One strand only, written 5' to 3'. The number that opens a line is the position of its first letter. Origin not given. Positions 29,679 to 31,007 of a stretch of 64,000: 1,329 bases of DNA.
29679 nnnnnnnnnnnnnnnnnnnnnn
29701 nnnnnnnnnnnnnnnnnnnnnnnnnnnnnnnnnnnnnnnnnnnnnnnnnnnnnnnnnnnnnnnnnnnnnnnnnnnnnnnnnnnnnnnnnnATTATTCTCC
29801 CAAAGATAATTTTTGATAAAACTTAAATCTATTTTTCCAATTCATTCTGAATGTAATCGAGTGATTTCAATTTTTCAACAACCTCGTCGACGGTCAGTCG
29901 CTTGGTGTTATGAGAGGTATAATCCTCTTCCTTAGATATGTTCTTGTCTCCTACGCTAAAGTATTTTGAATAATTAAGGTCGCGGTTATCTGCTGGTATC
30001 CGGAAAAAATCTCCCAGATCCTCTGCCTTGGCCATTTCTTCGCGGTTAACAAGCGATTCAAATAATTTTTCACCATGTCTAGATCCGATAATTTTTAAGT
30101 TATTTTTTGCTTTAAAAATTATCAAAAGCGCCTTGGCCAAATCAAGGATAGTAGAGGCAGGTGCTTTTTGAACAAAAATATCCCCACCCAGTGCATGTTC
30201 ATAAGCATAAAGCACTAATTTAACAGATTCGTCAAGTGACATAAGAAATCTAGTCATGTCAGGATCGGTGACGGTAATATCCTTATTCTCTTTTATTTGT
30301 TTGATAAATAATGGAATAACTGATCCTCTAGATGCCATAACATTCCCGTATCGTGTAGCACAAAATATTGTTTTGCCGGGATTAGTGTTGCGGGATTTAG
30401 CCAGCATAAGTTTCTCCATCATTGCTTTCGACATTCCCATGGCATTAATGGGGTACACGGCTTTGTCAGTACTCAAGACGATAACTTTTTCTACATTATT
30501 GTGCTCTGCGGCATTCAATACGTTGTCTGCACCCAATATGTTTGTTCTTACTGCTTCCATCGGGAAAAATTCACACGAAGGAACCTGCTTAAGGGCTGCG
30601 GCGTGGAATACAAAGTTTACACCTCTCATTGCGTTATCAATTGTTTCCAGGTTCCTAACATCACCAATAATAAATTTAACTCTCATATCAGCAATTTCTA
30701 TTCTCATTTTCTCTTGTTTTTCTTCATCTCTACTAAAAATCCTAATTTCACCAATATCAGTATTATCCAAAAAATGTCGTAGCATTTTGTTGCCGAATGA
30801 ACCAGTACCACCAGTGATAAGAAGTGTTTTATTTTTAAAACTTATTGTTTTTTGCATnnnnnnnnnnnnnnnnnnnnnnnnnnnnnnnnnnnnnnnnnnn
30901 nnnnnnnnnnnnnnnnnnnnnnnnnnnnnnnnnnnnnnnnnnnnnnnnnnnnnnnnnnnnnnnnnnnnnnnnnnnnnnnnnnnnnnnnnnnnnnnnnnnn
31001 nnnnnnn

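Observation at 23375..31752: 8.4 kb low-GC cassette (about 30% GC against about 50% flanks) carrying GT2/GT4 genes and an FnlABC-like nucleotide-sugar trio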

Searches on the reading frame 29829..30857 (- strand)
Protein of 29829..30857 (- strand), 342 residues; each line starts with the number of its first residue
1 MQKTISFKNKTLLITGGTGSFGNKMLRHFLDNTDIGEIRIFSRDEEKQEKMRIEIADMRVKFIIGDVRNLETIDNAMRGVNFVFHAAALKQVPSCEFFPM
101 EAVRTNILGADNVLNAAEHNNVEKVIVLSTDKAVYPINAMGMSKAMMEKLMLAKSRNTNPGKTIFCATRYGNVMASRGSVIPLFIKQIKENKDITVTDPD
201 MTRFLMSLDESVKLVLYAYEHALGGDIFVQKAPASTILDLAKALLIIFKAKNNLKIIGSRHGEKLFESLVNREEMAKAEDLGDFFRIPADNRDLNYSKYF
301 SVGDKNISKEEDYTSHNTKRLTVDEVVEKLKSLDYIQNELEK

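Call 4: search_protein_families(library=pfam, proteins=[window:29829-30857:-])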
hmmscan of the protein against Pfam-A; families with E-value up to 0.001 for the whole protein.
window:29829-30857:- (342 aa): 11 families
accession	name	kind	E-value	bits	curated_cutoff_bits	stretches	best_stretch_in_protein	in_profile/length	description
PF02719.21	Polysacc_synt_2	-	1.9e-104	349.4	20.2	1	12-287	1-291/293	Polysaccharide biosynthesis protein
PF01370.27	Epimerase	-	8.2e-23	81.5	20.9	1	13-225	2-234/240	NAD dependent epimerase/dehydratase family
PF08485.16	Polysacc_syn_2C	-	1.2e-22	79.7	25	1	290-337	1-48/48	Polysaccharide biosynthesis protein C-terminal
PF01073.25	3Beta_HSD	-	1.8e-18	67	22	1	13-136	1-122/280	3-beta hydroxysteroid dehydrogenase/isomerase family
PF13460.12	NAD_binding_10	-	7.4e-12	45.9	27.2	1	16-154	1-124/184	NAD(P)H-binding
PF16363.11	GDP_Man_Dehyd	-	1.6e-10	41.4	27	1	13-131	1-130/332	GDP-mannose 4,6 dehydratase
PF05368.20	NmrA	-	1.1e-07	32.2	27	1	9-203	2-183/298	NmrA-like family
PF04321.23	RmlD_sub_bind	-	2.9e-07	30.3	27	1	11-132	2-103/287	RmlD substrate binding domain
PF07993.18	NAD_binding_4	-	3.9e-07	29.9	20.1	1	14-151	1-157/258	Male sterility protein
PF08659.16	KR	-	1.5e-05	25.4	22.6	1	11-129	2-135/180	KR domain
PF03435.24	Sacchrp_dh_NADP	-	0.00012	22.9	25.1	1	13-87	2-76/129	Saccharopine dehydrogenase NADP binding domain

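Call 10: find_encoding_contigs(protein=window:29829-30857:-, flank=10000, max_places=10)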
Protein window:29829-30857:- (342 aa): no gene with exactly this product is on record in the collection.

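Call 12: search_protein_families(library=ncbifam, proteins=[window:29829-30857:-], max_evalue=0.00001)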
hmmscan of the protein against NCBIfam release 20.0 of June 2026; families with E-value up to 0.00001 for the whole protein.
window:29829-30857:- (342 aa): 16 families
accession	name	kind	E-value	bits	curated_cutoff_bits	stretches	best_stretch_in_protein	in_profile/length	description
TIGR04130.1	FnlA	equivalog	1.3e-147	491.1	730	1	7-337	2-332/337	UDP-N-acetylglucosamine 4,6-dehydratase/5-epimerase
TIGR03589.1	PseB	equivalog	8.2e-96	320.7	407.75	1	7-327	2-321/324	UDP-N-acetylglucosamine 4,6-dehydratase (inverting)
TIGR04180.1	EDH_00030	hypoth_equivalog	2.6e-16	59.6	475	1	13-132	2-123/297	NAD-dependent 4,6-dehydratase LegB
TIGR03466.1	HpnA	hypoth_equivalog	3.2e-14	52.6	367.65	1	11-132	2-115/327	hopanoid-associated sugar epimerase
TIGR02622.1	CDP_4_6_dhtase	equivalog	6.3e-13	48.6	278.45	1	7-135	2-133/352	CDP-glucose 4,6-dehydratase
NF042423.1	oxyalk_red_Shew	equivalog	8e-12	44.9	580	1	5-132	4-120/331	2-alkyl-3-oxoalkanoate reductase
NF041293.1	G6PDh_Azf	equivalog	2.4e-11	43.5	400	1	9-135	2-120/252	NAD-dependent glucose-6-phosphate dehydrogenase Azf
TIGR01181.1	dTDP_gluc_dehyt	equivalog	2.1e-10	40.2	365.1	1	12-135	2-129/321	dTDP-glucose 4,6-dehydratase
TIGR01179.1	galE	equivalog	2.1e-10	40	262.3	1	12-174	2-177/332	UDP-glucose 4-epimerase GalE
NF042422.1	oxyalk_red_OleD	equivalog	2.9e-10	40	580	1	12-133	3-113/329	2-alkyl-3-oxoalkanoate reductase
NF052578.1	StrlDmthSdmBMthl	equivalog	3.2e-10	40.3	600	1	11-144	2-126/328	sterol demethylase protein SdmB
NF047837.1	UDPAcbARedWbcJ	equivalog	8.3e-09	34.8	500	1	69-264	36-229/372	UDP-2-acetamido-2,6-beta-L-arabino-hexul-4-ose reductase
NF011728.1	PRK15181.1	equivalog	1.6e-08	33.9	760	1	7-124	13-135/348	Vi polysaccharide biosynthesis UDP-N-acetylglucosaminuronic acid C-4 epimerase TviC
NF043036.1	ErythonDh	equivalog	4.2e-08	32.8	325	1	12-136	3-130/321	D-erythronate dehydrogenase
NF005539.0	PRK07201.1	equivalog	2.6e-06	26.5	549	1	12-119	3-114/657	SDR family oxidoreductase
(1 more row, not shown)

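Call 25: find_homologous_proteins(query=window:29829-30857:-, max_evalue=1e-30)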
Query window:29829-30857:- (342 aa): 8000 proteins with E <= 1e-30 among 8000 candidates; the best 120 are listed.
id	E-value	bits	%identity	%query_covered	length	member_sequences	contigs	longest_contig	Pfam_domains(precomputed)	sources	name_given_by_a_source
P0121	1.5e-219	746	100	100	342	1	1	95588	PF08659.17,PF04321.24,PF16363.12,PF02719.22,PF05368.20,PF01073.26,PF07993.19,PF13460.13,PF08485.17,PF01370.28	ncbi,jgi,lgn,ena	ncbi:MAG: polysaccharide biosynthesis protein [bacterium]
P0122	1.3e-183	627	84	100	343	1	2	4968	PF04321.24,PF16363.12,PF02719.22,PF05368.20,PF01073.26,PF07993.19,PF13460.13,PF08485.17,PF03435.25,PF01370.28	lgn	-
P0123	1.3e-179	614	83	99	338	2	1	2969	PF08659.17,PF04321.24,PF16363.12,PF02719.22,PF05368.20,PF01073.26,PF07993.19,PF13460.13,PF08485.17,PF03435.25,PF01370.28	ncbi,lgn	-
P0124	2.0e-179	614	79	100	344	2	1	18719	PF04321.24,PF16363.12,PF02719.22,PF05368.20,PF01073.26,PF07993.19,PF13460.13,PF08485.17,PF03435.25,PF01370.28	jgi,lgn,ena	-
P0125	3.8e-178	610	82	100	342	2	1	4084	PF04321.24,PF16363.12,PF02719.22,PF05368.20,PF01073.26,PF07993.19,PF13460.13,PF08485.17,PF03435.25,PF01370.28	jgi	-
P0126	2.8e-177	607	80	100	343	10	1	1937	PF04321.24,PF16363.12,PF02719.22,PF05368.20,PF01073.26,PF07993.19,PF13460.13,PF08485.17,PF03435.25,PF01370.28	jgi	jgi:UDP-glucose 4-epimerase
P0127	7.4e-176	602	79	100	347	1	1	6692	PF04321.24,PF16363.12,PF02719.22,PF05368.20,PF01073.26,PF07993.19,PF13460.13,PF08485.17,PF03435.25,PF01370.28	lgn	-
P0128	1.5e-175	601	80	100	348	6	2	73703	PF08659.17,PF04321.24,PF16363.12,PF02719.22,PF05368.20,PF01073.26,PF07993.19,PF13460.13,PF08485.17,PF03435.25,PF01370.28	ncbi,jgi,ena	ncbi:MAG: polysaccharide biosynthesis protein [Candidatus Shapirobacteria bacterium]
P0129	1.8e-175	601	81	100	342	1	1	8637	PF04321.24,PF16363.12,PF02719.22,PF05368.20,PF01073.26,PF07993.19,PF13460.13,PF08485.17,PF03435.25,PF01370.28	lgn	-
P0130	1.2e-174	598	80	100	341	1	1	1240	PF08659.17,PF16363.12,PF05368.20,PF01118.31,PF08485.17,PF01370.28,PF04321.24,PF02719.22,PF01073.26,PF07993.19,PF13460.13,PF03435.25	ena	-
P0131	1.5e-174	598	80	100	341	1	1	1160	PF08659.17,PF16363.12,PF05368.20,PF01118.31,PF08485.17,PF01370.28,PF04321.24,PF02719.22,PF01073.26,PF07993.19,PF13460.13,PF03435.25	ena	-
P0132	1.3e-173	595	78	100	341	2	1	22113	PF04321.24,PF16363.12,PF02719.22,PF05368.20,PF01073.26,PF07993.19,PF13460.13,PF08485.17,PF03435.25,PF01370.28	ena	-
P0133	1.3e-173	595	79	100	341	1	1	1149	PF08659.17,PF16363.12,PF05368.20,PF01118.31,PF08485.17,PF01370.28,PF04321.24,PF02719.22,PF01073.26,PF07993.19,PF13460.13,PF03435.25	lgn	-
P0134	1.4e-173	595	79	100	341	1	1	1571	PF08659.17,PF04321.24,PF16363.12,PF02719.22,PF05368.20,PF01073.26,PF07993.19,PF13460.13,PF08485.17,PF03435.25,PF01370.28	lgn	-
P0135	3.4e-173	593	79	100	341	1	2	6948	PF04321.24,PF16363.12,PF02719.22,PF05368.20,PF01073.26,PF07993.19,PF13460.13,PF08485.17,PF01370.28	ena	-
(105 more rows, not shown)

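Call 26: find_encoding_contigs(protein=P0122, flank=10000, max_places=3)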
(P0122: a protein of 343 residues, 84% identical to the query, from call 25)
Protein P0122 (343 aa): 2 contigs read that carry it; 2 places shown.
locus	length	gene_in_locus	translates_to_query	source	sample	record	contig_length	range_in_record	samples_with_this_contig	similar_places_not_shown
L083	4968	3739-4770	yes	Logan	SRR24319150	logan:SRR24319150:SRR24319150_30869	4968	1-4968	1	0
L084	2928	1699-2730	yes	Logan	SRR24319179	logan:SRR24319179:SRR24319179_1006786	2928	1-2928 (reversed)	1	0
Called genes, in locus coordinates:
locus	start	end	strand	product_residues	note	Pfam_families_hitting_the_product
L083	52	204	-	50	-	-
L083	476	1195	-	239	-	PF08843:AbiEii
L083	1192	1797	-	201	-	-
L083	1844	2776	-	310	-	PF00535:Glycos_transf_2, PF10111:Glyco_tranf_2_2, PF13641:Glyco_tranf_2_3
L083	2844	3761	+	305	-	PF01370:Epimerase, PF04321:RmlD_sub_bind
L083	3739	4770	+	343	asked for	PF04321:RmlD_sub_bind (weak), PF05368:NmrA, PF01073:3Beta_HSD, PF01370:Epimerase, PF02719:Polysacc_synt_2, PF13460:NAD_binding_10, PF16363:GDP_Man_Dehyd, PF08485:Polysacc_syn_2C, +2 more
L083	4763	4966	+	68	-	?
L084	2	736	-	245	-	?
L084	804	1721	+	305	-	PF01370:Epimerase, PF04321:RmlD_sub_bind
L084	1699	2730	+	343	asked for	PF04321:RmlD_sub_bind (weak), PF05368:NmrA, PF01073:3Beta_HSD, PF01370:Epimerase, PF02719:Polysacc_synt_2, PF13460:NAD_binding_10, PF16363:GDP_Man_Dehyd, PF08485:Polysacc_syn_2C, +2 more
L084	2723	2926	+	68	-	?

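Call 27: find_encoding_contigs(protein=P0128, flank=10000, max_places=3)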
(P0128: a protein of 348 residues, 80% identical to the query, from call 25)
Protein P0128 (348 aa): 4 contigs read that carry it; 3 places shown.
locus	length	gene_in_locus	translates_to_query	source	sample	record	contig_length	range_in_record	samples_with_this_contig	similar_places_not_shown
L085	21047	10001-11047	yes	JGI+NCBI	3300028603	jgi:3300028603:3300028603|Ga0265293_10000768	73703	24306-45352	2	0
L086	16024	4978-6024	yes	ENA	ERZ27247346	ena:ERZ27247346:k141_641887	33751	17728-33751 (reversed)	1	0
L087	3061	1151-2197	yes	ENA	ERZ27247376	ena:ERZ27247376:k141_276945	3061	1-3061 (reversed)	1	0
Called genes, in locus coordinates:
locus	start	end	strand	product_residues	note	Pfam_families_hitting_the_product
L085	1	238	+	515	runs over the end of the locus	-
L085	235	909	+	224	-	PF00535:Glycos_transf_2, PF10111:Glyco_tranf_2_2 (weak)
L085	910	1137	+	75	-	-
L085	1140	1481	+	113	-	PF10066:DUF2304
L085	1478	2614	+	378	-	PF13439:Glyco_transf_4, PF13579:Glyco_trans_4_4, PF00534:Glycos_transf_1, PF13692:Glyco_trans_1_4, PF13524:Glyco_trans_1_2 (weak)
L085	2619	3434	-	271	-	PF00535:Glycos_transf_2, PF10111:Glyco_tranf_2_2, PF13641:Glyco_tranf_2_3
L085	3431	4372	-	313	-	PF01209:Ubie_methyltran, PF13489:Methyltransf_23, PF02390:Methyltransf_4 (weak), PF08241:Methyltransf_11, PF08242:Methyltransf_12, PF13649:Methyltransf_25, PF13847:Methyltransf_31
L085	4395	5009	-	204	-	PF00132:Hexapep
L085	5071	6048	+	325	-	PF00106:adh_short (weak), PF01073:3Beta_HSD, PF01370:Epimerase, PF02719:Polysacc_synt_2, PF04321:RmlD_sub_bind, PF07993:NAD_binding_4 (weak), PF13460:NAD_binding_10, PF16363:GDP_Man_Dehyd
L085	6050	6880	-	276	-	PF03721:UDPG_MGDP_dh_N, PF00984:UDPG_MGDP_dh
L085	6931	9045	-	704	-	PF00884:Sulfatase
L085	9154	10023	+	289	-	PF01370:Epimerase, PF04321:RmlD_sub_bind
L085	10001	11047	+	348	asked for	PF04321:RmlD_sub_bind (weak), PF05368:NmrA, PF01073:3Beta_HSD, PF01370:Epimerase, PF02719:Polysacc_synt_2, PF13460:NAD_binding_10, PF16363:GDP_Man_Dehyd, PF08485:Polysacc_syn_2C, +3 more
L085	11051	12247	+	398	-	-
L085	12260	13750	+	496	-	PF00534:Glycos_transf_1, PF13692:Glyco_trans_1_4 (weak)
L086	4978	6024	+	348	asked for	PF04321:RmlD_sub_bind (weak), PF05368:NmrA, PF01073:3Beta_HSD, PF01370:Epimerase, PF02719:Polysacc_synt_2, PF13460:NAD_binding_10, PF16363:GDP_Man_Dehyd, PF08485:Polysacc_syn_2C, +3 more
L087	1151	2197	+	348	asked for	PF04321:RmlD_sub_bind (weak), PF05368:NmrA, PF01073:3Beta_HSD, PF01370:Epimerase, PF02719:Polysacc_synt_2, PF13460:NAD_binding_10, PF16363:GDP_Man_Dehyd, PF08485:Polysacc_syn_2C, +3 more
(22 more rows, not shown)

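Call 28: find_encoding_contigs(protein=P0124, flank=10000, max_places=3)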
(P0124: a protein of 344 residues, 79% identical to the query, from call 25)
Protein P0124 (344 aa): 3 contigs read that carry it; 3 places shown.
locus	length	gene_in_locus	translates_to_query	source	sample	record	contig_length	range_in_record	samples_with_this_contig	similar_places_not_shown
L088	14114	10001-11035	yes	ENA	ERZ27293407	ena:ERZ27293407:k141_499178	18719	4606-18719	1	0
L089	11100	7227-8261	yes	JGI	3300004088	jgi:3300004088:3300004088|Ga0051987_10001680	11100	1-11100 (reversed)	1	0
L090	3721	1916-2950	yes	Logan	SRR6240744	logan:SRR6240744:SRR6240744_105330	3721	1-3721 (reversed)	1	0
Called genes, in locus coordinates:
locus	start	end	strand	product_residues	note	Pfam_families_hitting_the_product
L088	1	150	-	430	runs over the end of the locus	PF13173:AAA_14, PF13635:DUF4143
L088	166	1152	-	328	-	PF01073:3Beta_HSD, PF01370:Epimerase, PF02719:Polysacc_synt_2, PF04321:RmlD_sub_bind, PF05368:NmrA (weak), PF07993:NAD_binding_4, PF13460:NAD_binding_10, PF16363:GDP_Man_Dehyd, +1 more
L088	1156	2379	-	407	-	PF02661:Fic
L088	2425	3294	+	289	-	-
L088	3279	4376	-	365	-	PF13439:Glyco_transf_4, PF13524:Glyco_trans_1_2, PF13692:Glyco_trans_1_4, PF00534:Glycos_transf_1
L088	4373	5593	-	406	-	-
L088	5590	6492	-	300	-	-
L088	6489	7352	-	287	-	PF01531:Glyco_transf_11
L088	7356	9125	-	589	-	PF00535:Glycos_transf_2, PF10111:Glyco_tranf_2_2, PF13641:Glyco_tranf_2_3, PF08241:Methyltransf_11 (weak), PF13847:Methyltransf_31 (faint), PF03269:DUF268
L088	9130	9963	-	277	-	PF04321:RmlD_sub_bind, PF01370:Epimerase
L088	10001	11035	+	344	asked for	PF04321:RmlD_sub_bind (weak), PF05368:NmrA, PF01073:3Beta_HSD, PF01370:Epimerase, PF02719:Polysacc_synt_2, PF13460:NAD_binding_10, PF16363:GDP_Man_Dehyd, PF08485:Polysacc_syn_2C, +2 more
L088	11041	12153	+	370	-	PF02350:Epimerase_2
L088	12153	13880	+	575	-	PF00535:Glycos_transf_2, PF10111:Glyco_tranf_2_2, PF13641:Glyco_tranf_2_3, PF00535:Glycos_transf_2, PF10111:Glyco_tranf_2_2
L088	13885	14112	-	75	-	?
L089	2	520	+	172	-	?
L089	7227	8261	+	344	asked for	PF04321:RmlD_sub_bind (weak), PF05368:NmrA, PF01073:3Beta_HSD, PF01370:Epimerase, PF02719:Polysacc_synt_2, PF13460:NAD_binding_10, PF16363:GDP_Man_Dehyd, PF08485:Polysacc_syn_2C, +2 more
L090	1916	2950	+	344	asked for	PF04321:RmlD_sub_bind (weak), PF05368:NmrA, PF01073:3Beta_HSD, PF01370:Epimerase, PF02719:Polysacc_synt_2, PF13460:NAD_binding_10, PF16363:GDP_Man_Dehyd, PF08485:Polysacc_syn_2C, +2 more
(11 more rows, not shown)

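Call 35: search_solved_structures(query=window:29829-30857:-, max_evalue=1e-20)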
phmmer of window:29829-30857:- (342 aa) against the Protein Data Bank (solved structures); distinct sequences matched with E-value up to 1e-20: 11.
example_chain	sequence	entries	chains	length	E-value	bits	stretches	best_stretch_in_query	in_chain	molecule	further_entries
3vvb_A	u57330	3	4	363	1e-137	461.9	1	5-341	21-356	CapE | Capsular polysaccharide synthesis enzyme Cap8E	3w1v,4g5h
3vvc_A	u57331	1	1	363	3.6e-137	460.1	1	5-341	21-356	Capsular polysaccharide synthesis enzyme Cap8E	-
4j2o_A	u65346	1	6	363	1.3e-133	448.4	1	6-337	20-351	UDP-N-acetylglucosamine 4,6-dehydratase/5-epimerase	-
2gn4_A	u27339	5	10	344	5.2e-75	255.9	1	8-325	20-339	UDP-GlcNAc C6 dehydratase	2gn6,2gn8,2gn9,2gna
6bwc_A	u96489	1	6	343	2.6e-63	217.5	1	6-291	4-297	Polysaccharide biosynthesis protein CapD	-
4tqg_A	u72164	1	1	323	1.1e-50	176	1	8-305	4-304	Putative dTDP-d-glucose 4 6-dehydratase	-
5bju_A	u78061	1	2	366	6e-41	144.1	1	7-280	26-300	WlaL protein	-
5bjw_A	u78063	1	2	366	2.2e-40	142.2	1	7-280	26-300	WlaL protein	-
5bjx_A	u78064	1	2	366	3.1e-40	141.7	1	7-280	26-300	WlaL protein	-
5bjy_A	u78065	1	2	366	3.9e-40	141.4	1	7-280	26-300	WlaL protein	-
5bjv_A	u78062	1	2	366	2.1e-39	139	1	7-280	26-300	WlaL protein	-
